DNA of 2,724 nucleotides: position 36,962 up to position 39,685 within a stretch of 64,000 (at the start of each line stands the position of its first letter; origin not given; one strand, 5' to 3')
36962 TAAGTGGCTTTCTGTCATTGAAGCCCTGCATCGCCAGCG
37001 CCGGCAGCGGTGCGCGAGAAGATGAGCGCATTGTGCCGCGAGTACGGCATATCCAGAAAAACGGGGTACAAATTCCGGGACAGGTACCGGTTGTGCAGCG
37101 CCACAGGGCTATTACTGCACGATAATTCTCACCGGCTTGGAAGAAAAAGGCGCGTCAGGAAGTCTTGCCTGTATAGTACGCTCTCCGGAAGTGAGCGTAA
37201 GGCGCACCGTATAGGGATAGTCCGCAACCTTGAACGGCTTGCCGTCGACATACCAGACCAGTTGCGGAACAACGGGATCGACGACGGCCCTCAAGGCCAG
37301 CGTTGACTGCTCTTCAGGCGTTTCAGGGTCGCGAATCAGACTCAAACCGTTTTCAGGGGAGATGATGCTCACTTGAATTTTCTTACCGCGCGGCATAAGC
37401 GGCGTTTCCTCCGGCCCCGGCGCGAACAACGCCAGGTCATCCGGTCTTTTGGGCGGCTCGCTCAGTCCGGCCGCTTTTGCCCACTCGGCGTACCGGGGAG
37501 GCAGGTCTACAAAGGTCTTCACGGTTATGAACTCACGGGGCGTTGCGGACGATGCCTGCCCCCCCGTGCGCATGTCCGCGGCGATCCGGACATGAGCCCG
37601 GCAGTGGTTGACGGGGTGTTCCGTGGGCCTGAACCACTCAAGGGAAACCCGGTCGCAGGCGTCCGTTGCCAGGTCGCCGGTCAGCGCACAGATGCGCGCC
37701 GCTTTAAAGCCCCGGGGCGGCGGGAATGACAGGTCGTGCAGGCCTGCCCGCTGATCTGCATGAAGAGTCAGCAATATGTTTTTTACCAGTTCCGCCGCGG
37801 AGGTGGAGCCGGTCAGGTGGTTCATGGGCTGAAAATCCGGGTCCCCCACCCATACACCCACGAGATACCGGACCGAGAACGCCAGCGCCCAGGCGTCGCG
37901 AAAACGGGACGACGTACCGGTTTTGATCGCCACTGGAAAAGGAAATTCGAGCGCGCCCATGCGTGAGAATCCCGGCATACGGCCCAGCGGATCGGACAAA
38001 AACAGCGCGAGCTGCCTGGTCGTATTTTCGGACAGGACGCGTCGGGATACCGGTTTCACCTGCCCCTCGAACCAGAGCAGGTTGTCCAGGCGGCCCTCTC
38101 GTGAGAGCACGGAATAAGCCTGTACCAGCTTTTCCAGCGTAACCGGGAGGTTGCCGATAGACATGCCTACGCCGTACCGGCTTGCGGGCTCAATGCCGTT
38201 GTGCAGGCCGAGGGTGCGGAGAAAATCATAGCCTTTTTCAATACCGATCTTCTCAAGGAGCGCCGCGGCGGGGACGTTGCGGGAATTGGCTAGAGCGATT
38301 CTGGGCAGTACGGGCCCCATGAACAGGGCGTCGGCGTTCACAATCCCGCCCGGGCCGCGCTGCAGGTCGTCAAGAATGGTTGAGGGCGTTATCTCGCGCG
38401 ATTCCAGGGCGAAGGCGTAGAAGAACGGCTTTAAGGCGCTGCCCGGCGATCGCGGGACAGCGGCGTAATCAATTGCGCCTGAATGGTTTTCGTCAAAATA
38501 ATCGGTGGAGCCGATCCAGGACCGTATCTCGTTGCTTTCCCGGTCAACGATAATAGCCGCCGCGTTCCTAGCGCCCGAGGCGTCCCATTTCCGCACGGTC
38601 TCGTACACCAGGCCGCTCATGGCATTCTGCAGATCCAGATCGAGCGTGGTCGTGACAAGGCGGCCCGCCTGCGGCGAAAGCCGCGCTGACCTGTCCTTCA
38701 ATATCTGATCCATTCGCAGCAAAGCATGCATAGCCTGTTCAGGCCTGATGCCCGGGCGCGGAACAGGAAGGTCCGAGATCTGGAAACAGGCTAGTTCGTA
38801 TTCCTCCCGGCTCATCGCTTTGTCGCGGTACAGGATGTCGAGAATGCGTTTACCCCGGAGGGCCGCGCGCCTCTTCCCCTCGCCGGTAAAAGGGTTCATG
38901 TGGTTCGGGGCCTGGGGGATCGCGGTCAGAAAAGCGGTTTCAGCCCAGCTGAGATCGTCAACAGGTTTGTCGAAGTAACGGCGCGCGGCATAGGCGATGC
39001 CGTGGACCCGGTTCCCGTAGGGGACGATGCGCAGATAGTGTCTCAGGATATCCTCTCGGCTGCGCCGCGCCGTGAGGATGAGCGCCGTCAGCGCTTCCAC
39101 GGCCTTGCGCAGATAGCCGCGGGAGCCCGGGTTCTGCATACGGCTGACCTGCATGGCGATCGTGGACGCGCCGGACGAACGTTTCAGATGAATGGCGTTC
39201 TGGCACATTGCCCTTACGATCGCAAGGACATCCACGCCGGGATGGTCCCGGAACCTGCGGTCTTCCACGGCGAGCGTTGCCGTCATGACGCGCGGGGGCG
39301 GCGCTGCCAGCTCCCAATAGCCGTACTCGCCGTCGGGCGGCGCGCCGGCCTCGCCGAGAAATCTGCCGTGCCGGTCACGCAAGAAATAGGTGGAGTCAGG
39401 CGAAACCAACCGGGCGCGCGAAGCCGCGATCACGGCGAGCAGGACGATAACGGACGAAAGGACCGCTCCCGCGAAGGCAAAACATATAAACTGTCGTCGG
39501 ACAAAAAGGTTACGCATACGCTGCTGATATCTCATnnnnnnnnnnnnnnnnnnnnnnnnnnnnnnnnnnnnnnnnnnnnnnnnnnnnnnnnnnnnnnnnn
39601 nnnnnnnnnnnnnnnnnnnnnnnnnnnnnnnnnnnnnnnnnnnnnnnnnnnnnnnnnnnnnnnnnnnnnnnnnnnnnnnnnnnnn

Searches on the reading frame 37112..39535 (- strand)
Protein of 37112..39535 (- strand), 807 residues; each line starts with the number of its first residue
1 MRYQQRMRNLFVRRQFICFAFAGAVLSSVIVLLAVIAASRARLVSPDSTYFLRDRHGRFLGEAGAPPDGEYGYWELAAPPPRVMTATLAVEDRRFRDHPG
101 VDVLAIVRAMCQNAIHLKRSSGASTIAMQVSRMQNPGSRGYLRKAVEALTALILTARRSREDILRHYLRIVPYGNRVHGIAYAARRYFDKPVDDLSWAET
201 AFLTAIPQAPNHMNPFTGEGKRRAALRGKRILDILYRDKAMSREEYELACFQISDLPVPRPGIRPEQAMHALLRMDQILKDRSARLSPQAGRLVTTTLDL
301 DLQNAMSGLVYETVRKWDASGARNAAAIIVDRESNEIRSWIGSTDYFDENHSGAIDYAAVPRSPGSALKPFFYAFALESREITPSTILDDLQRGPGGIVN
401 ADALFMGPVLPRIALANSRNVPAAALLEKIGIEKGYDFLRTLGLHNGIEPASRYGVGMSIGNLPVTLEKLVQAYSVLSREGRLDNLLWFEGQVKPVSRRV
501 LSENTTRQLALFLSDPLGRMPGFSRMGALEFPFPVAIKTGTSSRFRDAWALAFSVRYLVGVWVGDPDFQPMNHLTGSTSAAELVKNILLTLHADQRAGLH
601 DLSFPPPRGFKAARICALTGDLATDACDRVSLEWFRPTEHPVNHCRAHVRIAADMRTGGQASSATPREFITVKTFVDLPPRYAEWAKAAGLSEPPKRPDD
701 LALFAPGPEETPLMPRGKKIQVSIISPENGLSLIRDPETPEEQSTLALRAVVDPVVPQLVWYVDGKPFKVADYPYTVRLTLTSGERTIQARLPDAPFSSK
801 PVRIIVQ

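Call 4: search_protein_families(library=pfam, proteins=[window:37112-39535:-], max_evalue=1)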
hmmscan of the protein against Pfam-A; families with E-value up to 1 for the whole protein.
window:37112-39535:- (807 aa): 3 families
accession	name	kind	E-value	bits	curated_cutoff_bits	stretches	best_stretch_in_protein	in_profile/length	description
PF00912.28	Transgly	-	2.3e-44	151.4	27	1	73-233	16-175/178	Transglycosylase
PF00905.27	Transpeptidase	-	3.2e-13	50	22.1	1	326-586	2-296/299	Penicillin binding protein transpeptidase domain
PF06832.18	BiPBP_C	-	4e-07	30.3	26.8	1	721-786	11-74/90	Penicillin-Binding Protein C-terminus Family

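Call 5: search_protein_families(library=ncbifam, proteins=[window:37112-39535:-], max_evalue=1)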
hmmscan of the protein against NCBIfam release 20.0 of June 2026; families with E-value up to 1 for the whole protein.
window:37112-39535:- (807 aa): 15 families
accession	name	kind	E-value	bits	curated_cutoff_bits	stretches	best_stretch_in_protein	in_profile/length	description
TIGR02073.1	PBP_1c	equivalog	6.9e-133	444.8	494.2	1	51-773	13-695/728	penicillin-binding protein 1C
TIGR02074.1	PBP_1a_fam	subfamily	3e-82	277.1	508.75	1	77-591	8-532/535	PBP1A family penicillin-binding protein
NF008414.0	PRK11240.1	equivalog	2e-77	261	1121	1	81-634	74-611/774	peptidoglycan glycosyltransferase PbpC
NF051885.1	tranpepglycosPbpC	equivalog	1.6e-70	238.5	900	1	51-598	58-600/632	multimodular transpeptidase-transglycosylase PbpC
TIGR02071.1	PBP_1b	equivalog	9.8e-48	162.9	717.75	1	81-595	157-686/729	penicillin-binding protein 1B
NF038272.1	strep_PBP1A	exception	3.7e-36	124.7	1075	1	81-445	79-453/658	penicillin-binding protein PBP1A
NF038274.1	strep_PBP1B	exception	8.2e-35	120.3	1225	3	83-247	94-271/745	penicillin-binding protein PBP1B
NF007061.0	PRK09506.1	equivalog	1.5e-34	118.9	1120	1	82-587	222-742/825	bifunctional glycosyl transferase/transpeptidase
NF008643.0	PRK11636.1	equivalog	4.9e-33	114.4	1263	2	78-250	73-244/850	peptidoglycan glycosyltransferase/peptidoglycan DD-transpeptidase MrcA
NF011423.0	PRK14850.1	equivalog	1.9e-32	112.5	1275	1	83-588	169-689/764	penicillin-binding protein 1b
NF038276.1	strep_PBP2A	exception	4.7e-28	97.8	1100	2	72-245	97-265/716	penicillin-binding protein PBP2A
TIGR02070.1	mono_pep_trsgly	equivalog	1.1e-23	84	182.65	1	22-212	8-197/224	monofunctional biosynthetic peptidoglycan transglycosylase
NF010008.0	PRK13481.1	equivalog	7.4e-12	45.1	270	1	82-194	91-203/269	glycosyltransferase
NF053573.1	PBP2_PenA_Neis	exception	3.5e-09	35.8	1105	1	287-545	228-504/572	peptidoglycan D,D-transpeptidase PBP2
TIGR03423.1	pbp2_mrdA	equivalog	0.00062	18.4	455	1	286-390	221-333/593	penicillin-binding protein 2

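Call 81: search_protein_families(library=padloc, proteins=[window:37115-39535:-], max_evalue=0.01)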
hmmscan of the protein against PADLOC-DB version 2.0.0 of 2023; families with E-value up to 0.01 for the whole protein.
window:37115-39535:- (807 aa): 0 families
